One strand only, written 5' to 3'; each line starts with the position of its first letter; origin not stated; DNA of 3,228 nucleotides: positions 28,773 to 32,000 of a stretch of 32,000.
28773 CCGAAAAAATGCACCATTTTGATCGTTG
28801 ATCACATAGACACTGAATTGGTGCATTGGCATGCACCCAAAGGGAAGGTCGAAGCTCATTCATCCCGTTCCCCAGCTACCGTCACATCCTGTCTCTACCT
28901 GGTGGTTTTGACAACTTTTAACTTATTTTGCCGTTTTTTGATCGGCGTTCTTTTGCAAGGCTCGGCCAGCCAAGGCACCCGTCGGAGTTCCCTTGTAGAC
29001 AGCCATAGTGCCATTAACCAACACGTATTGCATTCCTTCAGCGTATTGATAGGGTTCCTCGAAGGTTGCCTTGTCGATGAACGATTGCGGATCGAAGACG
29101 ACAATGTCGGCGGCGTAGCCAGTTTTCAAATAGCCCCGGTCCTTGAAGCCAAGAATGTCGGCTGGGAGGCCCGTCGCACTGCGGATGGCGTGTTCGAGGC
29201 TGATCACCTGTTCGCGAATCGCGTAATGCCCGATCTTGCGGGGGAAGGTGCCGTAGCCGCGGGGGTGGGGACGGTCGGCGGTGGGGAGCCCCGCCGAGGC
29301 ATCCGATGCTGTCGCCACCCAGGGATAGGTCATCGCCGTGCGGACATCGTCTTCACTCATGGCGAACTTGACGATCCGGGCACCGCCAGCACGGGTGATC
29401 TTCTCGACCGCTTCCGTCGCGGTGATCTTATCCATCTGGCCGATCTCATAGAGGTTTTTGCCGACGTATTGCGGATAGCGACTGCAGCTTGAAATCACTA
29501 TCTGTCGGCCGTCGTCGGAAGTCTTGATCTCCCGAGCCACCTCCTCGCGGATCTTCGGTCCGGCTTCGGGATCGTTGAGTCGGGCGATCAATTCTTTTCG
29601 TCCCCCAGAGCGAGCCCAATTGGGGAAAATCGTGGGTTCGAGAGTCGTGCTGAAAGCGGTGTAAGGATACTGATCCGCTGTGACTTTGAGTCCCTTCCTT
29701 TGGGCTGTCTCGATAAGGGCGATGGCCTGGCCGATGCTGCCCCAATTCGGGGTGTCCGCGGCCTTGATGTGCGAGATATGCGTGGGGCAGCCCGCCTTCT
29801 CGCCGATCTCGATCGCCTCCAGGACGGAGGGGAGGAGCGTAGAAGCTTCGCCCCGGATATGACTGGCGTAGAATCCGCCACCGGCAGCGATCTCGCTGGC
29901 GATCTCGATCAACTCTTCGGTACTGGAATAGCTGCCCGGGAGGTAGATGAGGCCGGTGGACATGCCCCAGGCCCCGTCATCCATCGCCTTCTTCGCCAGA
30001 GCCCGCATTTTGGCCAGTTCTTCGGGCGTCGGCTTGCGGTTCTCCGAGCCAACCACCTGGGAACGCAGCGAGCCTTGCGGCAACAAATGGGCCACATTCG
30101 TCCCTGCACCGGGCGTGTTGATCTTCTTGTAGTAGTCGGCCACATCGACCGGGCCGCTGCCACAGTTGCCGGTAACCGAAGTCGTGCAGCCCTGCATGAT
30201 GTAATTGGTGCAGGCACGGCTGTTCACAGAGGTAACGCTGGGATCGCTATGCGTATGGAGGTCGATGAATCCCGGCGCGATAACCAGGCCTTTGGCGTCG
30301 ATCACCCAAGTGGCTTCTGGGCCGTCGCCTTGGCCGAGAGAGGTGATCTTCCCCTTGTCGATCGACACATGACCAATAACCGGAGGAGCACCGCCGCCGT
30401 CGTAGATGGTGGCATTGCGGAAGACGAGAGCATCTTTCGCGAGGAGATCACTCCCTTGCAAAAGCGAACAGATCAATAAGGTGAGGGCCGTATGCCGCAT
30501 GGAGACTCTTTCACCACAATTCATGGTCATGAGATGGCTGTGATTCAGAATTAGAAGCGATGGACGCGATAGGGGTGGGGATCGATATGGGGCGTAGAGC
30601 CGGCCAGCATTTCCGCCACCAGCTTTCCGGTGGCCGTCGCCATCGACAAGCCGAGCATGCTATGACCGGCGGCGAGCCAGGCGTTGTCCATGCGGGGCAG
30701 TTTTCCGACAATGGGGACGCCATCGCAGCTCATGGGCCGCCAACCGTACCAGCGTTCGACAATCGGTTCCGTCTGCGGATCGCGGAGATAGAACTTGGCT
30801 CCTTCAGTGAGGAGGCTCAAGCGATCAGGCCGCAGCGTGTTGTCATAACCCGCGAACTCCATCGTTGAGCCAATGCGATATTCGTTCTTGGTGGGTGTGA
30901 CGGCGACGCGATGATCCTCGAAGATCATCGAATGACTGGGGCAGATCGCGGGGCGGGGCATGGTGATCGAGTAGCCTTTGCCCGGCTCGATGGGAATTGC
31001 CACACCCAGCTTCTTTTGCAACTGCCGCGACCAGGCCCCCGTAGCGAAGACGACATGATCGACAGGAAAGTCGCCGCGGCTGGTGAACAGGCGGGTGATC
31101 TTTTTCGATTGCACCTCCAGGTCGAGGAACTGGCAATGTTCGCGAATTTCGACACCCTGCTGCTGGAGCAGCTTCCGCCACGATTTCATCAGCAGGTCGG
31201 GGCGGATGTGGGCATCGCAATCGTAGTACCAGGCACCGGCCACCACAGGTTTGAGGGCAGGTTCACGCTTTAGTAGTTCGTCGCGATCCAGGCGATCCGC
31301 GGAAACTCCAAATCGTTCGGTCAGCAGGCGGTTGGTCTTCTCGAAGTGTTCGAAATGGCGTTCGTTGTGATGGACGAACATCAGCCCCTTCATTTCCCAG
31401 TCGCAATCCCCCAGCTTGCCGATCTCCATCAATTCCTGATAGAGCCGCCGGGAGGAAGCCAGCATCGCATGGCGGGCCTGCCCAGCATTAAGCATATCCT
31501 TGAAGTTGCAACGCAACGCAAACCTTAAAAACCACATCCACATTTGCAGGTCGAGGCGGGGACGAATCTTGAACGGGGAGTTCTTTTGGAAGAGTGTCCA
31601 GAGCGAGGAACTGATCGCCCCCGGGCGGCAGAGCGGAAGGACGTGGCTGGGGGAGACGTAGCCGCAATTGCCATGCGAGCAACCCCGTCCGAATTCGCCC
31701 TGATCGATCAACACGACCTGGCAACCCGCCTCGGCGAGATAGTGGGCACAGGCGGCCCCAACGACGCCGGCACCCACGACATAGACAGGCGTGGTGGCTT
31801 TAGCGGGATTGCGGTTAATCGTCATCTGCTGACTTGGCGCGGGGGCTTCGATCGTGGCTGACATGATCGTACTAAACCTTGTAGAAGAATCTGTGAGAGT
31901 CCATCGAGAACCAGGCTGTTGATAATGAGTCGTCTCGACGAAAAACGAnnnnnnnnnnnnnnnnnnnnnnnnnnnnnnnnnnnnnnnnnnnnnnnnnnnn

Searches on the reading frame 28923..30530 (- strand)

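Call 65: search_protein_families(library=pfam, proteins=[window:28923-30530:-], max_evalue=1)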
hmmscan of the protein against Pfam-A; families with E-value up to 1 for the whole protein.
window:28923-30530:- (535 aa): 2 families
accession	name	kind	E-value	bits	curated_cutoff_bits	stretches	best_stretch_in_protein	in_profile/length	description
PF07969.17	Amidohydro_3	-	6.6e-26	92.3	29.7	2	390-508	356-469/472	Amidohydrolase family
PF01979.26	Amidohydro_1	-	2.6e-13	50.4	25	2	435-506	274-341/345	Amidohydrolase family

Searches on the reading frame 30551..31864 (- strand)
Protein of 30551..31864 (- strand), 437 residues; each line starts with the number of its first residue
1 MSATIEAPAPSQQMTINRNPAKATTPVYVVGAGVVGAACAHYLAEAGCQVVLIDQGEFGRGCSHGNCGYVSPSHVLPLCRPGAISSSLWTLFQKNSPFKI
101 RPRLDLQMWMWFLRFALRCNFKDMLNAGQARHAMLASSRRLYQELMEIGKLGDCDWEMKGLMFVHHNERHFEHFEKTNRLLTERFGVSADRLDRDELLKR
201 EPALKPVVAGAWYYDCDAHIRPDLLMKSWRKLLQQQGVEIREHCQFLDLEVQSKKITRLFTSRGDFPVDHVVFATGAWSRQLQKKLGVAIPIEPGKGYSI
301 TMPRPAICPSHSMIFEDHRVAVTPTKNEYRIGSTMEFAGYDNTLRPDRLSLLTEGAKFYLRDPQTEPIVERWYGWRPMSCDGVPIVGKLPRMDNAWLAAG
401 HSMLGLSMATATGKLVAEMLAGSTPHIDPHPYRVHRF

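Call 65: search_protein_families(library=pfam, proteins=[window:30551-31864:-], max_evalue=1)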
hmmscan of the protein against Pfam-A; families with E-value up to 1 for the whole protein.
window:30551-31864:- (437 aa): 24 families
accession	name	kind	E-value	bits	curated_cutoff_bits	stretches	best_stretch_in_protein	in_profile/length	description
PF01266.30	DAO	-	1.7e-72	245.3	27.9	1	27-419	2-353/353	FAD dependent oxidoreductase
PF07992.20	Pyr_redox_2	-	2.7e-09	37.3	26.1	2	27-65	3-38/291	Pyridine nucleotide-disulphide oxidoreductase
PF03486.20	HI0933_like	-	2.3e-06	27.7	50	2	27-57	3-33/244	HI0933-like protein Rossmann domain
PF13450.12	NAD_binding_8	-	4.7e-06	27.2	21.9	1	29-57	1-29/68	NAD(P)-binding Rossmann-like domain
PF00070.33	Pyr_redox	-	2.3e-05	25.2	22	1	27-55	2-30/82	Pyridine nucleotide-disulphide oxidoreductase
PF02558.23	ApbA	-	4.4e-05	23.6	22.2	1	27-57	1-31/150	Ketopantoate reductase PanE/ApbA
PF01494.25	FAD_binding_3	-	0.00019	21.2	22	1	25-55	2-32/349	FAD binding domain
PF01134.28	GIDA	-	0.00022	20.8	22.1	1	27-54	2-29/391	Glucose inhibited division protein A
PF00890.30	FAD_binding_2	-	0.00029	20.6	20.4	1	29-64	4-39/414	FAD binding domain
PF13738.12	Pyr_redox_3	-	0.00068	19.4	30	1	29-60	2-34/305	Pyridine nucleotide-disulphide oxidoreductase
PF02737.24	3HCDH_N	-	0.00076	19.9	22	1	27-55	2-30/180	3-hydroxyacyl-CoA dehydrogenase, NAD binding domain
PF00899.27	ThiF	-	0.0036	16.9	28.1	1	26-55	22-52/238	ThiF family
PF21799.2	MurD-like_N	-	0.012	16.3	27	1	27-56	3-32/88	Mur ligase MurD-like, N-terminal domain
PF03721.20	UDPG_MGDP_dh_N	-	0.014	15.4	27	1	27-55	3-31/187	UDP-glucose/GDP-mannose dehydrogenase family, NAD binding domain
PF01946.23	Thi4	-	0.02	14.6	26.2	1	24-61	17-56/235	Thi4 family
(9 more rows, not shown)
